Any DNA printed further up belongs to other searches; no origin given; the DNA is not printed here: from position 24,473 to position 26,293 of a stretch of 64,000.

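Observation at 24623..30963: Phosphonate cassette on the glycan operon: TagD-like cytidylyltransferase fused to PepM, Ppd, Fe-ADH, and two Cys-less sulfatase-fold proteins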

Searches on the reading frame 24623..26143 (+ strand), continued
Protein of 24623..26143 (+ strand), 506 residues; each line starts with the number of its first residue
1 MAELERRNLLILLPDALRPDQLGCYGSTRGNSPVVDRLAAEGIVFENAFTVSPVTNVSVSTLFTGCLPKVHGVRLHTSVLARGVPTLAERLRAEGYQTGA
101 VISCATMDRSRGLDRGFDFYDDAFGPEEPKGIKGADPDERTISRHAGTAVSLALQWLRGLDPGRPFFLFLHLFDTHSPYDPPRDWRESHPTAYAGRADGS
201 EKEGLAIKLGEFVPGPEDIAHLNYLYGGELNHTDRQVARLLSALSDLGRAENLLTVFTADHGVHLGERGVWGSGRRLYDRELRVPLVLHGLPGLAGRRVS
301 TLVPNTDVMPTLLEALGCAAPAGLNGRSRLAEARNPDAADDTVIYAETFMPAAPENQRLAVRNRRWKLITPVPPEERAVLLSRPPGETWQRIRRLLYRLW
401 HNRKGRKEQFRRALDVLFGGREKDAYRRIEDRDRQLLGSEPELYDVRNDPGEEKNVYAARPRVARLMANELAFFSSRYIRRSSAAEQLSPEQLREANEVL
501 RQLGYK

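Call 25: find_encoding_contigs(protein=P0011, flank=10000, max_places=2)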
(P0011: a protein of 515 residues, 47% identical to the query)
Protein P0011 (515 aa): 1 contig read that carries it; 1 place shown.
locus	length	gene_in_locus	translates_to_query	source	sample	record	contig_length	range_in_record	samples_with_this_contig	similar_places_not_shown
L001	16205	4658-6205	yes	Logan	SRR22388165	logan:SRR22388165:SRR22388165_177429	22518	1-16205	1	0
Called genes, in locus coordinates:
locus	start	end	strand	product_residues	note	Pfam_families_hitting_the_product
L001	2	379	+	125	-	?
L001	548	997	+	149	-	PF13580:SIS_2, PF01380:SIS (weak)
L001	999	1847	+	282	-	PF01261:AP_endonuc_2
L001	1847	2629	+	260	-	PF00106:adh_short, PF13561:adh_short_C2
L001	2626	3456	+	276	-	PF00106:adh_short, PF13561:adh_short_C2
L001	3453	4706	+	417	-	PF04464:Glyphos_transf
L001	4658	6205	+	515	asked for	PF00884:Sulfatase, PF01663:Phosphodiest, PF16347:SGSH_C (weak)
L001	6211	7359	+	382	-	PF00884:Sulfatase, PF01663:Phosphodiest (faint)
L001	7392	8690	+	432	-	PF01467:CTP_transf_like, PF13714:PEP_mutase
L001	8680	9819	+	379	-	PF02776:TPP_enzyme_N, PF02775:TPP_enzyme_C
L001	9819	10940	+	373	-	PF00465:Fe-ADH, PF13685:Fe-ADH_2, PF25137:ADH_Fe_C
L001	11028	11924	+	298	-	PF01370:Epimerase, PF04321:RmlD_sub_bind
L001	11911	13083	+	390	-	PF13439:Glyco_transf_4, PF09314:DUF1972, PF00534:Glycos_transf_1, PF13692:Glyco_trans_1_4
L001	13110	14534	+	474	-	PF13727:CoA_binding_3, PF17836:PglD_N, PF22674:C2185-like_N (weak), PF02397:Bac_transf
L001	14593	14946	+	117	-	-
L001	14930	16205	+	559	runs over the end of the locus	PF13470:PIN_3, PF01041:DegT_DnrJ_EryC1, PF00155:Aminotran_1_2 (faint), PF01041:DegT_DnrJ_EryC1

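Call 26: find_encoding_contigs(protein=P0007, flank=10000, max_places=2)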
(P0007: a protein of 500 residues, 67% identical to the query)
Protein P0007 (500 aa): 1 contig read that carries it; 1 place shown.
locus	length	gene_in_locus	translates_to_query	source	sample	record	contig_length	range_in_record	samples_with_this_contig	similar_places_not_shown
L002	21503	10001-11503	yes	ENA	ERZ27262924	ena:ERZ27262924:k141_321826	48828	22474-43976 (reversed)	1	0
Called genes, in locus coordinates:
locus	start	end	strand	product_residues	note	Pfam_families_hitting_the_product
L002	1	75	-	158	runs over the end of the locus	PF00829:Ribosomal_L21p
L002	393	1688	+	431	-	PF01467:CTP_transf_like, PF13714:PEP_mutase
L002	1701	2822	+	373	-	PF02776:TPP_enzyme_N, PF02775:TPP_enzyme_C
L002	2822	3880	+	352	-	PF00465:Fe-ADH, PF13685:Fe-ADH_2 (faint), PF25137:ADH_Fe_C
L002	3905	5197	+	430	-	-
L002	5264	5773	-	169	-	-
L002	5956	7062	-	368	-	PF04055:Radical_SAM, PF13186:SPASM (weak)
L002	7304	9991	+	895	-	PF13385:Laminin_G_3, PF18657:YDG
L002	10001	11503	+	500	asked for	PF00884:Sulfatase, PF16347:SGSH_C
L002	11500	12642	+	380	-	PF00884:Sulfatase, PF01663:Phosphodiest (faint), PF02995:DUF229 (weak)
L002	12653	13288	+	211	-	PF13489:Methyltransf_23 (weak), PF08241:Methyltransf_11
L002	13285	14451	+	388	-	PF13439:Glyco_transf_4, PF13579:Glyco_trans_4_4 (weak), PF20706:GT4-conflict, PF00534:Glycos_transf_1, PF13692:Glyco_trans_1_4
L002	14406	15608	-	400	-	PF13579:Glyco_trans_4_4 (weak), PF13439:Glyco_transf_4, PF20706:GT4-conflict, PF00534:Glycos_transf_1, PF13692:Glyco_trans_1_4, PF13524:Glyco_trans_1_2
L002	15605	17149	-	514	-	-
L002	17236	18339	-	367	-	PF16822:ALGX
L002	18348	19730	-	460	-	PF03062:MBOAT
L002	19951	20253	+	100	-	PF01909:NTP_transf_2, PF18765:Polbeta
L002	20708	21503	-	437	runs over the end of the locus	-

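Call 69: predict_structure(alignment_id=A5)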
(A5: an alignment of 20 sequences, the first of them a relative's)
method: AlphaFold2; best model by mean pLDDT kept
length: 506 residues; sequences in the alignment: 20
mean_pLDDT: 86.3   pTM: 0.88
mean pLDDT of the five models: 86.3, 85.8, 84.9, 81.8, 80.1
residues with pLDDT >= 90: 266; 70-90: 180; 50-70: 51; < 50: 9
segments of 3 or more residues with pLDDT < 50: 1-3, 482-486
pLDDT, mean of each block of 10 residues (from residue 1): 73 93 89 96 96 92 92 77 92 97 87 94 79 62 85 96 96 79 89 88 86 92 92 95 96 96 87 84 96 92 96 95 91 79 88 84 95 82 69 81 74 70 79 87 95 95 95 74 51 80 65
secondary structure, 60 per line:
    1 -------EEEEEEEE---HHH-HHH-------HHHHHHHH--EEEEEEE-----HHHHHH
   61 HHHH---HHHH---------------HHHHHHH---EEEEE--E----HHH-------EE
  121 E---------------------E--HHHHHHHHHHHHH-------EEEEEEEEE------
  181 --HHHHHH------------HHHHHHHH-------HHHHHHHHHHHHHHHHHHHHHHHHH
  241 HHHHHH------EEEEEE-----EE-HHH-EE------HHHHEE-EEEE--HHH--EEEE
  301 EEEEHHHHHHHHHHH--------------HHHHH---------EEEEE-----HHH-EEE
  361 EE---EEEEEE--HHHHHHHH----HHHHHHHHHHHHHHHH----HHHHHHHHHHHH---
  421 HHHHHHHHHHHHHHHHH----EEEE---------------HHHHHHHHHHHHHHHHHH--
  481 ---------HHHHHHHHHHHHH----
elements in order: E8-15 H33-40 E43-49 H55-64 H68-71 H87-93 E97-101 E119-121 H146-158 E166-174 H183-188 H201-208 H216-246 E253-258 H279-282 E286-289 E297-304 H305-315 H330-334 E344-348 E358-362 E366-371 H374-381 H386-401 H406-417 H421-437 E442-445 H461-478 H490-502

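Call 75: fold_search(model_id=the predicted structure, library=pdb)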
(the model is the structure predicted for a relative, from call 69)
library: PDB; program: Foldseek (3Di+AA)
matches with E <= 10: 717; with E <= 0.001: 473
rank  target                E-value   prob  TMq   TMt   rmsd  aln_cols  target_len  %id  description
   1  7lha_A                4.1e-26  1.00  0.64  0.65   9.7       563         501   19  Structure of the Exo-L-galactose-6-sulfatase BuS1_11 from Bacteroides uniformis (released 2022-02-09)
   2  7lj2_A                4.8e-26  1.00  0.64  0.64   9.8       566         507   19  Structure of Exo-L-galactose-6-sulfatase BuS1_11 from Bacteroides uniformis in complex with neoporphyrabiose (released 2022-02-09)
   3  7lha_B                1.1e-25  1.00  0.64  0.65   9.8       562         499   18  Structure of the Exo-L-galactose-6-sulfatase BuS1_11 from Bacteroides uniformis (released 2022-02-09)
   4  9koq_B                1.4e-25  1.00  0.65  0.69   6.2       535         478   19  Crystal structure of an Arylsulfatase from Enterococcus faecium (released 2025-07-30)
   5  4upl_A                2.0e-25  1.00  0.66  0.61   8.0       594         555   22  Dimeric sulfatase SpAS2 from Silicibacter pomeroyi (released 2015-07-01)
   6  4upl_C                2.0e-25  1.00  0.66  0.60   7.6       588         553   22  Dimeric sulfatase SpAS2 from Silicibacter pomeroyi (released 2015-07-01)
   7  7snj                  3.4e-25  1.00  0.65  0.65  10.3       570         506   19  Structure of Bacple_01701, a 6-O-galactose porphyran sulfatase (released 2022-10-05)
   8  5g2v                  8.0e-25  1.00  0.67  0.69   6.6       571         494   18  Structure of BT4656 in complex with its substrate D-Glucosamine-2-N, 6-O-disulfate. (released 2017-05-24)
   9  7oz8                  1.4e-24  1.00  0.65  0.69   6.4       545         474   20  Sulfated host glycan recognition by carbohydrate sulfatases of the human gut microbiota (BT1918_S1_46) (released 2022-06-29)
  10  8di0_C                2.1e-24  1.00  0.62  0.67   7.5       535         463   17  Bfo2290: Tannerella forsythia chondroitin sulfate A sulfatase (released 2022-08-17)
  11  7sno_A                2.5e-24  1.00  0.65  0.65  10.3       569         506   19  Structure of Bacple_01701(H214N), a 6-O-galactose porphyran sulfatase (released 2022-10-05)
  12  9fo1                  2.8e-24  1.00  0.61  0.68   6.6       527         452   22  Family S1_16 sulfatase from metagenomic dataset AMOR (released 2025-01-22)
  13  9koq_A                2.8e-24  1.00  0.61  0.64   7.0       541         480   19  Crystal structure of an Arylsulfatase from Enterococcus faecium (released 2025-07-30)
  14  6pt4_A                4.4e-24  1.00  0.63  0.67   6.9       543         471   19  Crystal structure of apo PsS1_NC (released 2019-09-25)
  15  6g5z_D                4.4e-24  1.00  0.63  0.64  12.8       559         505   19  Choline sulfatase from Ensifer (Sinorhizobium) meliloti (released 2019-04-10)
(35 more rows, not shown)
